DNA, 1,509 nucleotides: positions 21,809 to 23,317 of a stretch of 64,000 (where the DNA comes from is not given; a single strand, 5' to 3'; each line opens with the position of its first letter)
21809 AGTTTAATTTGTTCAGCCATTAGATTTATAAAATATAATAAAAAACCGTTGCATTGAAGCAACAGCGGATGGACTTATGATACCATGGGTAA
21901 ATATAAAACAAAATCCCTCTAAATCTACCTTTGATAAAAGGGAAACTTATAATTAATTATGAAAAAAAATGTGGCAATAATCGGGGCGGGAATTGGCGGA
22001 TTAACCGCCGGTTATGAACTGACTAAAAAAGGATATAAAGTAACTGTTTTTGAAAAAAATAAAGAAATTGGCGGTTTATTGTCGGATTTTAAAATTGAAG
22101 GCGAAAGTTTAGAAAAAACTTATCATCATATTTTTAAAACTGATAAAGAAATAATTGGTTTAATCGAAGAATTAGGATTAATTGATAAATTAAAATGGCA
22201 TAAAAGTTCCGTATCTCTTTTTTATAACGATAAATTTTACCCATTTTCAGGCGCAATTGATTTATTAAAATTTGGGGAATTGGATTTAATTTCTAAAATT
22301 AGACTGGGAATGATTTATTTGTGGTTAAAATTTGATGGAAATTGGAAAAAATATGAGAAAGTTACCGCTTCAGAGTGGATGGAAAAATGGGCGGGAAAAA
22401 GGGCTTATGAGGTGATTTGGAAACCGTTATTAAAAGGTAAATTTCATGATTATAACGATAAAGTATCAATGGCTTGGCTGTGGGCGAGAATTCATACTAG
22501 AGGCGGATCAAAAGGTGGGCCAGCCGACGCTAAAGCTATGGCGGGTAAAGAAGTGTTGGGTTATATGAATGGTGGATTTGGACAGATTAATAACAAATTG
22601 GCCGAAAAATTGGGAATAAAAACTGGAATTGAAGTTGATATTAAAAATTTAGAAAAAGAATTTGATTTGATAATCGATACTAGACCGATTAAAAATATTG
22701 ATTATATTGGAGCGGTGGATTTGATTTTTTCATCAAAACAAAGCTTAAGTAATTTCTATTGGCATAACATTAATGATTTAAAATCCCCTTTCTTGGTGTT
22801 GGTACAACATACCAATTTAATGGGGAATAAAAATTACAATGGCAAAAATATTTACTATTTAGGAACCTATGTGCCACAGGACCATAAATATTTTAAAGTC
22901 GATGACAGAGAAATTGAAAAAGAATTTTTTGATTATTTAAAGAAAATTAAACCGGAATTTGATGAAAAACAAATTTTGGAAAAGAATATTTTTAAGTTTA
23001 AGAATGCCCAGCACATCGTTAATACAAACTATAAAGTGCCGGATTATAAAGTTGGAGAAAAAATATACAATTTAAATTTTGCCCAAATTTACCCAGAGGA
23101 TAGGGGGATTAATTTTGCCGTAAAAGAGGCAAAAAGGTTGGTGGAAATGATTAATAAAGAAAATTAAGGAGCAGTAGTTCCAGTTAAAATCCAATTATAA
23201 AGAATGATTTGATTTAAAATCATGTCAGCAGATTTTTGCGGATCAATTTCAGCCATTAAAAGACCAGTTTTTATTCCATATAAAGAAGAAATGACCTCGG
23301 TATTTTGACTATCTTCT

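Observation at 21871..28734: ~6.8 kb island splits the str operon between rpsG and fusA: rhamnose pathway, HExxH protein, FAD oxidoreductase, LytR_C protein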

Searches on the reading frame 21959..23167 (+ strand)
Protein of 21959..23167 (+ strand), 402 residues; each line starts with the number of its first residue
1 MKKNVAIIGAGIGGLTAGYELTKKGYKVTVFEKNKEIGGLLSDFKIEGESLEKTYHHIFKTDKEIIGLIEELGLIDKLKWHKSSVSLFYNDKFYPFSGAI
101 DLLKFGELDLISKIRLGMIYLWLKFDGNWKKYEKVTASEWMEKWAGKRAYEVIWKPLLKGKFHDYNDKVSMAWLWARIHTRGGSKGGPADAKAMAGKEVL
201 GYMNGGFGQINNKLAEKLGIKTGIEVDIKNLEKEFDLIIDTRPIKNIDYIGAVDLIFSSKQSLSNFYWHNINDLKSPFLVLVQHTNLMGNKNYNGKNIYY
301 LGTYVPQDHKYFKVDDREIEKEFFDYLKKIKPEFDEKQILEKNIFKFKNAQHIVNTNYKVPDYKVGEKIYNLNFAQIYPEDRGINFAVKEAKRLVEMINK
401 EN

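Call 3: search_protein_families(library=pfam, proteins=[window:21959-23167:+], max_evalue=0.01)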
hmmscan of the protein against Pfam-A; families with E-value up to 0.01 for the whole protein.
window:21959-23167:+ (402 aa): 12 families
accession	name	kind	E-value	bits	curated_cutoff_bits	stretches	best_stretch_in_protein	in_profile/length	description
PF01593.30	Amino_oxidase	-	4.7e-15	56.2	19.8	1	12-226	1-225/443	Flavin containing amine oxidoreductase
PF13450.12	NAD_binding_8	-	1.1e-13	51.6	21.9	1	7-68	1-64/68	NAD(P)-binding Rossmann-like domain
PF01266.30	DAO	-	4.2e-08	33.5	27.9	1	5-38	2-35/353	FAD dependent oxidoreductase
PF00890.30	FAD_binding_2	-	2.3e-06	27.5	20.4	1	5-39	2-36/414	FAD binding domain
PF01946.23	Thi4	-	9e-06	25.5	26.2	1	2-39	17-55/235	Thi4 family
PF07992.20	Pyr_redox_2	-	3.5e-05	23.8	26.1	1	4-36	2-34/291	Pyridine nucleotide-disulphide oxidoreductase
PF12831.13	FAD_oxidored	-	4.8e-05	23.3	27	1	5-42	2-39/416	FAD dependent oxidoreductase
PF03486.20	HI0933_like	-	0.00021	21.3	50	1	4-38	2-36/244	HI0933-like protein Rossmann domain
PF00070.33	Pyr_redox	-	0.00059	20.7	22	1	4-38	1-35/82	Pyridine nucleotide-disulphide oxidoreductase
PF00743.25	FMO-like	-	0.00065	18.7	22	1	2-49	1-48/532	Flavin-binding monooxygenase-like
PF01494.25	FAD_binding_3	-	0.0014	18.4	22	1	4-35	3-34/349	FAD binding domain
PF13738.12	Pyr_redox_3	-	0.0022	17.8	30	1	7-52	2-47/305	Pyridine nucleotide-disulphide oxidoreductase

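Call 4: search_protein_families(library=ncbifam, proteins=[window:21959-23167:+], max_evalue=0.01)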
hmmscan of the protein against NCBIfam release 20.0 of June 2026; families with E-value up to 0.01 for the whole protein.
window:21959-23167:+ (402 aa): 83 families (the best 25 are shown)
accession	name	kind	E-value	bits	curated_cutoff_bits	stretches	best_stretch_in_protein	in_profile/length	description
NF005560.0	PRK07233.1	equivalog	2.9e-115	385.5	252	2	4-223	2-214/435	hypothetical protein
NF005547.0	PRK07208.1-3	equivalog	2.7e-19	69.3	380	1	2-228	4-230/465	hypothetical protein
NF005545.0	PRK07208.1-1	equivalog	3.3e-16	58.7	451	1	3-179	8-180/504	hypothetical protein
NF005548.0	PRK07208.1-4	equivalog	5.7e-16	58.2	389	1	2-157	3-154/488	hypothetical protein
TIGR00562.1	proto_IX_ox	equivalog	9.8e-16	57.4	97.85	1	2-190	2-193/470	protoporphyrinogen oxidase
TIGR03467.1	HpnE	equivalog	1.1e-14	54.6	283.05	1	5-176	1-184/430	hydroxysqualene dehydroxylase HpnE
NF008841.0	PRK11883.1-1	equivalog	1.6e-11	43.8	517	1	2-90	3-94/453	protoporphyrinogen oxidase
NF009410.0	PRK12771.1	subfamily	8.5e-11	41.1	516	1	3-42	139-178/566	NAD(P)-binding protein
NF045663.1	diclust_near_Sec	equivalog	3.3e-10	38.7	530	1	2-57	106-164/759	pyridine nucleotide-disulfide oxidoreductase/dicluster-binding protein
TIGR02731.1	phytoene_desat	equivalog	1.6e-09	37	569.4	1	5-92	2-90/453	15-cis-phytoene desaturase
NF005243.0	PRK06753.1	equivalog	3.3e-09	36.1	365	1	4-60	2-59/374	hypothetical protein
TIGR02733.1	desat_CrtD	equivalog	1.5e-08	33.8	549.7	1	3-46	2-45/492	C-3',4' desaturase CrtD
NF008845.0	PRK11883.1-5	equivalog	1.8e-08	33.1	560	1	1-172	3-186/468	protoporphyrinogen oxidase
TIGR02732.1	zeta_caro_desat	equivalog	1.9e-08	33.6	622.15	1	5-90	2-87/474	9,9'-di-cis-zeta-carotene desaturase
NF042421.1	hydcarot_desat_CrtD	equivalog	1.9e-08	33.2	500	1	3-49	2-48/487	1-hydroxycarotenoid 3,4-desaturase CrtD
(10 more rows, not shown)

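Call 16: search_solved_structures(query=window:21959-23167:+, max_evalue=0.01, show_alignments=1)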
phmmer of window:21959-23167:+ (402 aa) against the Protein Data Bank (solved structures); distinct sequences matched with E-value up to 0.01: 67 (the best 60 are shown).
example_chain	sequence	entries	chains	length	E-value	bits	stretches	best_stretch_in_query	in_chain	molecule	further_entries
1sez_A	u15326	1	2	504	3.3e-09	39.5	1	3-171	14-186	Protoporphyrinogen oxidase, mitochondrial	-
4rep_A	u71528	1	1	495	7.3e-07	31.7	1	3-50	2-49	Gamma-carotene desaturase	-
7rk0_A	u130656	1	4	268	6.7e-06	28.6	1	3-40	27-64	Thiamine thiazole synthase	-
2yg6_A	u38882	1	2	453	9.4e-06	28.1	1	2-76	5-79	PUTRESCINE OXIDASE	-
5mog_A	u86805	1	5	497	1.3e-05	27.6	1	4-89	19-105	Phytoene dehydrogenase, chloroplastic/chromoplastic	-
2z5x_A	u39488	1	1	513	6.6e-05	25.3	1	4-237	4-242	Amine oxidase [flavin-containing] A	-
2bxr_A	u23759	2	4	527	7e-05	25.2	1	4-237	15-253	AMINE OXIDASE [FLAVIN-CONTAINING] A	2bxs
3rha_A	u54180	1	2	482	7.6e-05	25.1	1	3-76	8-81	Putrescine oxidase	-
2yg3_A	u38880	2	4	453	8.8e-05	24.9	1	2-76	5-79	PUTRESCINE OXIDASE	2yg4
2yg7_A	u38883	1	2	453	8.8e-05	24.9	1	2-76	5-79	PUTRESCINE OXIDASE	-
2yg5_A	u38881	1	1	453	8.8e-05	24.9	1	2-76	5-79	PUTRESCINE OXIDASE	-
9fxq_A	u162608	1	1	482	0.0001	24.6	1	4-75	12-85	Ancestral Prenylcysteine Oxidase 1 (PCYOX1)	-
5vj7_A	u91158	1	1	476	0.00012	24.4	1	3-51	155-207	Oxidoreductase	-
5jca_L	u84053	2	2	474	0.00016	24.1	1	3-57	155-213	NADH-dependent Ferredoxin:NADP Oxidoreductase (NfnI) subunit alpha | NADH-dependent Ferredoxin:NADP Oxidoreductase subunit alpha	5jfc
3nrn_A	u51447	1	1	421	0.00016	24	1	6-147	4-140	uncharacterized protein PF1083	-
1i8t_A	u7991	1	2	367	0.0002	23.7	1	6-329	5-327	UDP-GALACTOPYRANOSE MUTASE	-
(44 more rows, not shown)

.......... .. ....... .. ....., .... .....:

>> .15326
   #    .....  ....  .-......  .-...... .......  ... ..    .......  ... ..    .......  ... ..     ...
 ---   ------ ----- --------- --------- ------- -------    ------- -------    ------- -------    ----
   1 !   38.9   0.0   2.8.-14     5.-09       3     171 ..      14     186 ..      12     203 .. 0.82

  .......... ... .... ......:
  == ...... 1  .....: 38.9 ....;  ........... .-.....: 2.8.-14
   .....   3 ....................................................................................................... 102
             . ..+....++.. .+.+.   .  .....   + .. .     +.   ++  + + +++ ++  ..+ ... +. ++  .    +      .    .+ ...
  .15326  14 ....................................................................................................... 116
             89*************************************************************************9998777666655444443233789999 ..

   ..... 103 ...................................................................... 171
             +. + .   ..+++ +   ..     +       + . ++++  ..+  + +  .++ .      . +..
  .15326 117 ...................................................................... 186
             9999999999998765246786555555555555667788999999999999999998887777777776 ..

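Call 34: find_homologous_proteins(query=window:21959-23167:+)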
Query window:21959-23167:+ (402 aa): 2287 proteins with E <= 0.001 among 8000 candidates; the best 120 are listed.
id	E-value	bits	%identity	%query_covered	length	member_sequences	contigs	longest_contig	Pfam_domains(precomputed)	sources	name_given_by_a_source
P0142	2.5e-268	908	100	100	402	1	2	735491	PF01946.24,PF01266.31,PF01593.31,PF13450.13,PF00890.31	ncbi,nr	ncbi:MAG: FAD-dependent oxidoreductase [Candidatus Shapirobacteria bacterium]|nr:FAD-dependent oxido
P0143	6.0e-234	795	90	98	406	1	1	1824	PF01946.24,PF01266.31,PF01593.31,PF13450.13,PF00890.31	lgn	-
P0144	5.2e-210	716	79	100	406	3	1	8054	PF01946.24,PF01266.31,PF01593.31,PF13450.13,PF00890.31,PF07992.21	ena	-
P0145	1.2e-206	705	77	100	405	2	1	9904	PF01266.31,PF01593.31,PF13450.13,PF00890.31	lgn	-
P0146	7.4e-203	692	76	99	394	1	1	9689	PF01266.31,PF01593.31,PF13450.13,PF00890.31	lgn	-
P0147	3.7e-202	690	75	99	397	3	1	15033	PF01266.31,PF01593.31,PF13450.13,PF00890.31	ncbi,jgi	ncbi:MAG: NAD(P)/FAD-dependent oxidoreductase [Candidatus Shapirobacteria bacterium]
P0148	8.6e-201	685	76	100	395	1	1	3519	PF01266.31,PF01593.31,PF13450.13,PF00890.31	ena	-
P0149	1.5e-200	685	75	99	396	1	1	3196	PF01266.31,PF01593.31,PF13450.13,PF00890.31,PF07992.21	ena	-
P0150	2.3e-199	681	77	99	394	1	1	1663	PF01266.31,PF01593.31,PF13450.13,PF00890.31,PF07992.21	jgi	jgi:protoporphyrinogen oxidase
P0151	6.7e-199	679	75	100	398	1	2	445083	PF01266.31,PF01593.31,PF13450.13,PF00890.31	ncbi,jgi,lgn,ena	ncbi:MAG: FAD-dependent oxidoreductase [Candidatus Shapirobacteria bacterium]|jgi:protoporphyrinogen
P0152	8.1e-199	679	77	96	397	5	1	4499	PF01593.31,PF13450.13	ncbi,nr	ncbi:MAG: FAD-dependent oxidoreductase [Candidatus Shapirobacteria bacterium]|nr:FAD-dependent oxido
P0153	1.2e-198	678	77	99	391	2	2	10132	PF01266.31,PF01593.31,PF13450.13,PF00890.31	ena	-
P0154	1.4e-198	678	76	99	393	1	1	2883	PF01266.31,PF01593.31,PF13450.13,PF00890.31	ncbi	-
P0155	1.2e-197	675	75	99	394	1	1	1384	PF01266.31,PF01593.31,PF13450.13,PF00890.31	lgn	-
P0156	1.6e-197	675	75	100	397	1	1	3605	PF01266.31,PF01593.31,PF13450.13,PF00890.31,PF07992.21,PF00070.34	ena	-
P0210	1.2e-162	560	60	95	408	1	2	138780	PF01266.31,PF01593.31,PF13450.13,PF00890.31,PF12831.14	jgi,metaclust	metaclust:\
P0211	9.1e-162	557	62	96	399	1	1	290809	PF01266.31,PF01593.31,PF13450.13,PF00890.31,PF03486.21,PF12831.14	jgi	jgi:protoporphyrinogen oxidase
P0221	8.7e-156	537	59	99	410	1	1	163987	PF01946.24,PF01266.31,PF01593.31,PF13450.13,PF00890.31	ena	-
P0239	4.3e-152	525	58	99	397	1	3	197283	PF01266.31,PF01593.31,PF13450.13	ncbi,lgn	-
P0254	1.5e-150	520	58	99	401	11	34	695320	PF01946.24,PF01266.31,PF01593.31,PF13450.13,PF00890.31,PF00070.34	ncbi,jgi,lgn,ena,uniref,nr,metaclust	ncbi:hypothetical protein A2574_01090 [Candidatus Shapirobacteria bacterium RIFOXYD1_FULL_38_32]|uni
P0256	2.7e-150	519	60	99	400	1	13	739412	PF01266.31,PF01593.31,PF13450.13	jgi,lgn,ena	jgi:protoporphyrinogen oxidase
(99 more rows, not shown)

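Call 35: find_encoding_contigs(protein=P0254, flank=10000, max_places=2)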
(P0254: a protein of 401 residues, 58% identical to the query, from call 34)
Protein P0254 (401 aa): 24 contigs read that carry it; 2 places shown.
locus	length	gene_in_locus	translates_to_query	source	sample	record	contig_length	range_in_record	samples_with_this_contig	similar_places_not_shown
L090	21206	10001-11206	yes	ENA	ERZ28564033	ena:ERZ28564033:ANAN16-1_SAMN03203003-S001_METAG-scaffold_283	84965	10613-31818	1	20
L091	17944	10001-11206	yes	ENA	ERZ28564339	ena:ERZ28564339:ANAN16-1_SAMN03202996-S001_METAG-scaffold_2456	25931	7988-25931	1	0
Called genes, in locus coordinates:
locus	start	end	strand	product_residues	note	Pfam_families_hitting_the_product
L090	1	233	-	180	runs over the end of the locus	PF00281:Ribosomal_L5, PF00673:Ribosomal_L5_C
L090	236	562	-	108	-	PF17136:ribosomal_L24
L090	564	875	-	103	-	PF00238:Ribosomal_L14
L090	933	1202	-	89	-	PF00366:Ribosomal_S17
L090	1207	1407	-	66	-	PF00831:Ribosomal_L29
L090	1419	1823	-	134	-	PF00252:Ribosomal_L16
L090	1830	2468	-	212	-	PF07650:KH_2, PF00189:Ribosomal_S3_C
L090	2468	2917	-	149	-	PF00237:Ribosomal_L22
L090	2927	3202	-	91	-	PF00203:Ribosomal_S19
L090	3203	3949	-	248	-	PF00181:Ribosomal_L2_N, PF03947:Ribosomal_L2_C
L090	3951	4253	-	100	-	PF00276:Ribosomal_L23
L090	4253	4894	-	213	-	PF00573:Ribosomal_L4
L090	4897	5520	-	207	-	PF00297:Ribosomal_L3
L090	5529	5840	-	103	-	PF00338:Ribosomal_S10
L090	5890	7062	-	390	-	PF00009:GTP_EFTU, PF03144:GTP_EFTU_D2, PF03143:GTP_EFTU_D3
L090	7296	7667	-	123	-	-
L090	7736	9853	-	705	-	PF00009:GTP_EFTU, PF03144:GTP_EFTU_D2, PF22042:EF-G_D2, PF14492:EFG_III, PF16658:RF3_C (weak), PF03764:EFG_IV, PF00679:EFG_C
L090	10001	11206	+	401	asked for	PF00070:Pyr_redox (faint), PF00890:FAD_binding_2 (faint), PF01266:DAO, PF01593:Amino_oxidase, PF01946:Thi4 (weak), PF13450:NAD_binding_8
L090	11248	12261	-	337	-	PF01073:3Beta_HSD, PF01370:Epimerase, PF02719:Polysacc_synt_2, PF04321:RmlD_sub_bind, PF07993:NAD_binding_4, PF16363:GDP_Man_Dehyd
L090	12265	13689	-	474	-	PF13399:LytR_C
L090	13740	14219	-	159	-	PF00177:Ribosomal_S7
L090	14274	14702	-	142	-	PF00164:Ribosom_S12_S23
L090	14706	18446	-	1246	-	PF04997:RNA_pol_Rpb1_1, PF00623:RNA_pol_Rpb1_2, PF04983:RNA_pol_Rpb1_3, PF04998:RNA_pol_Rpb1_5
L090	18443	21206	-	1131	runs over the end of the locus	PF04563:RNA_pol_Rpb2_1 (faint), PF04561:RNA_pol_Rpb2_2, PF04565:RNA_pol_Rpb2_3, PF10385:RNA_pol_Rpb2_45, PF00562:RNA_pol_Rpb2_6, PF04560:RNA_pol_Rpb2_7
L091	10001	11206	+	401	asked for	PF00070:Pyr_redox (faint), PF00890:FAD_binding_2 (faint), PF01266:DAO, PF01593:Amino_oxidase, PF01946:Thi4 (weak), PF13450:NAD_binding_8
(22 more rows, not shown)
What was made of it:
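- Closest known: dTDP-L-rhamnose pathway operon rmlABCD. Different: A relative has rmlB alone (call 35).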

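Call 36: find_encoding_contigs(protein=P0210, flank=10000, max_places=2)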
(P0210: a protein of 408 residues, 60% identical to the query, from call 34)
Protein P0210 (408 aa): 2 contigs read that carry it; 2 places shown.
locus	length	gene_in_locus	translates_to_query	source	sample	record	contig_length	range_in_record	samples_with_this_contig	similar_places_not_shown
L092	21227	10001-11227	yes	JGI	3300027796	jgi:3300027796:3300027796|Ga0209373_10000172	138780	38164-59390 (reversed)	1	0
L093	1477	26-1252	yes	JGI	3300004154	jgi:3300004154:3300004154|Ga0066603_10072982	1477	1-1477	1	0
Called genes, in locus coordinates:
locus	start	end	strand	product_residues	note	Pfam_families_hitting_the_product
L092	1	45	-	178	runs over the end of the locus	PF00281:Ribosomal_L5, PF00673:Ribosomal_L5_C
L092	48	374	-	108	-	PF00467:KOW (weak), PF17136:ribosomal_L24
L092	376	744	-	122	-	PF00238:Ribosomal_L14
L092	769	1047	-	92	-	PF00366:Ribosomal_S17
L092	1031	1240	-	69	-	PF00831:Ribosomal_L29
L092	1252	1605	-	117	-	PF00252:Ribosomal_L16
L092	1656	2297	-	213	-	PF07650:KH_2, PF00189:Ribosomal_S3_C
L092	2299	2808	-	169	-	PF00237:Ribosomal_L22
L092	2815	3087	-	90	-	PF00203:Ribosomal_S19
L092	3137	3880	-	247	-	PF00181:Ribosomal_L2_N, PF03947:Ribosomal_L2_C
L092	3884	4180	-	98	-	PF00276:Ribosomal_L23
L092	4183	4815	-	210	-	PF00573:Ribosomal_L4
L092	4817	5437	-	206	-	PF00297:Ribosomal_L3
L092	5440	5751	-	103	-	PF00338:Ribosomal_S10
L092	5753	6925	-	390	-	PF00009:GTP_EFTU, PF03144:GTP_EFTU_D2, PF03143:GTP_EFTU_D3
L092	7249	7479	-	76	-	-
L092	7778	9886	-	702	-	PF00009:GTP_EFTU, PF22042:EF-G_D2, PF03144:GTP_EFTU_D2, PF14492:EFG_III, PF16658:RF3_C (faint), PF03764:EFG_IV, PF00679:EFG_C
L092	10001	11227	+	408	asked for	PF00890:FAD_binding_2 (weak), PF01266:DAO (weak), PF01593:Amino_oxidase, PF12831:FAD_oxidored (faint), PF13450:NAD_binding_8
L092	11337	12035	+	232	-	PF03437:BtpA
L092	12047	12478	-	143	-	-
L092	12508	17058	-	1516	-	PF24390:PRTase-CE (faint)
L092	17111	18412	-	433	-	PF00342:PGI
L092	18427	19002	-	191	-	-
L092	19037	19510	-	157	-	-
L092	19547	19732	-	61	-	-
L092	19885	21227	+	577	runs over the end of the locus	-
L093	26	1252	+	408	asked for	PF00890:FAD_binding_2 (weak), PF01266:DAO (weak), PF01593:Amino_oxidase, PF12831:FAD_oxidored (faint), PF13450:NAD_binding_8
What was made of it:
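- One close relative (L092, fusA 95% identical) keeps only the flavoprotein-fusA pair, so the block is not indispensable as a unit (call 36). The flavoprotein stays with fusA when the rest is gone (L092, call 36).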

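Call 54: search_protein_families(library=padloc, proteins=[window:21959-23167:+], max_evalue=0.1)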
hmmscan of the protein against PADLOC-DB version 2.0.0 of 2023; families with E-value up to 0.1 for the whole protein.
window:21959-23167:+ (402 aa): 2 families
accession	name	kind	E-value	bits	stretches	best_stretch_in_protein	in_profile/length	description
PDLC01086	C3a186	-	1.5e-39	134.4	2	3-219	1-184/384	"C-3?,4? desaturase"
PDLC03858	LmuA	-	0.0022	14.5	1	2-37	54-90/827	-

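Call 56: search_solved_structures(query=A3, max_evalue=0.001, show_alignments=0)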
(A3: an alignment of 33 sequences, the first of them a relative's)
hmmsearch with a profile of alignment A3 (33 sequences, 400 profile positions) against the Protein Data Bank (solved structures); distinct sequences matched with E-value up to 0.001: 76 (the best 60 are shown).
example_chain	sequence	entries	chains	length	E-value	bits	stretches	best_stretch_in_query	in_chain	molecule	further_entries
3nrn_A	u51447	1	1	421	2.1e-12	50.4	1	6-234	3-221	uncharacterized protein PF1083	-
1sez_A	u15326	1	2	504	3.1e-12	49.8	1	3-172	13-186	Protoporphyrinogen oxidase, mitochondrial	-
5mog_A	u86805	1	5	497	4.1e-09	39.5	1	5-228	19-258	Phytoene dehydrogenase, chloroplastic/chromoplastic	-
1i8t_A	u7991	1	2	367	1.7e-08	37.5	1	7-326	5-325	UDP-GALACTOPYRANOSE MUTASE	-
7eme_A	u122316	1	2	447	1.3e-07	34.6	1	3-77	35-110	NAD(P)/FAD-dependent oxidoreductase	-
3gf4_A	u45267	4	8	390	1.5e-07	34.5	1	1-67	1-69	UDP-galactopyranose mutase | Probable UDP-galactopyranose mutase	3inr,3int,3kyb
2yg6_A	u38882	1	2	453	1.5e-07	34.4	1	3-88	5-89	PUTRESCINE OXIDASE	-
3lov_A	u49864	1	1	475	1.5e-07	34.4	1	1-171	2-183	Protoporphyrinogen oxidase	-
1wam_A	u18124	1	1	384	1.6e-07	34.3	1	1-67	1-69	UDP-GALACTOPYRANOSE MUTASE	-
2bi7_A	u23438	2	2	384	1.7e-07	34.3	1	1-67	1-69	UDP-GALACTOPYRANOSE MUTASE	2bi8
4rep_A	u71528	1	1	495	2.8e-07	33.5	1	4-48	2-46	Gamma-carotene desaturase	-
7rk0_A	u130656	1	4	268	2.9e-07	33.4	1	4-42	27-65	Thiamine thiazole synthase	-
2z5x_A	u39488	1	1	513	4.2e-07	32.9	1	5-241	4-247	Amine oxidase [flavin-containing] A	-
2bxr_A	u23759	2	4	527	4.2e-07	32.9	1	5-230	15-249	AMINE OXIDASE [FLAVIN-CONTAINING] A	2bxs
2z5y_A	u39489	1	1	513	9.8e-07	31.7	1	5-229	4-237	Amine oxidase [flavin-containing] A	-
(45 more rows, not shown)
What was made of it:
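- Closest known: UDP-galactopyranose mutase. Different: PF1083 3nrn, PPOX 1sez and PDS 5mog have better E-values (call 56).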
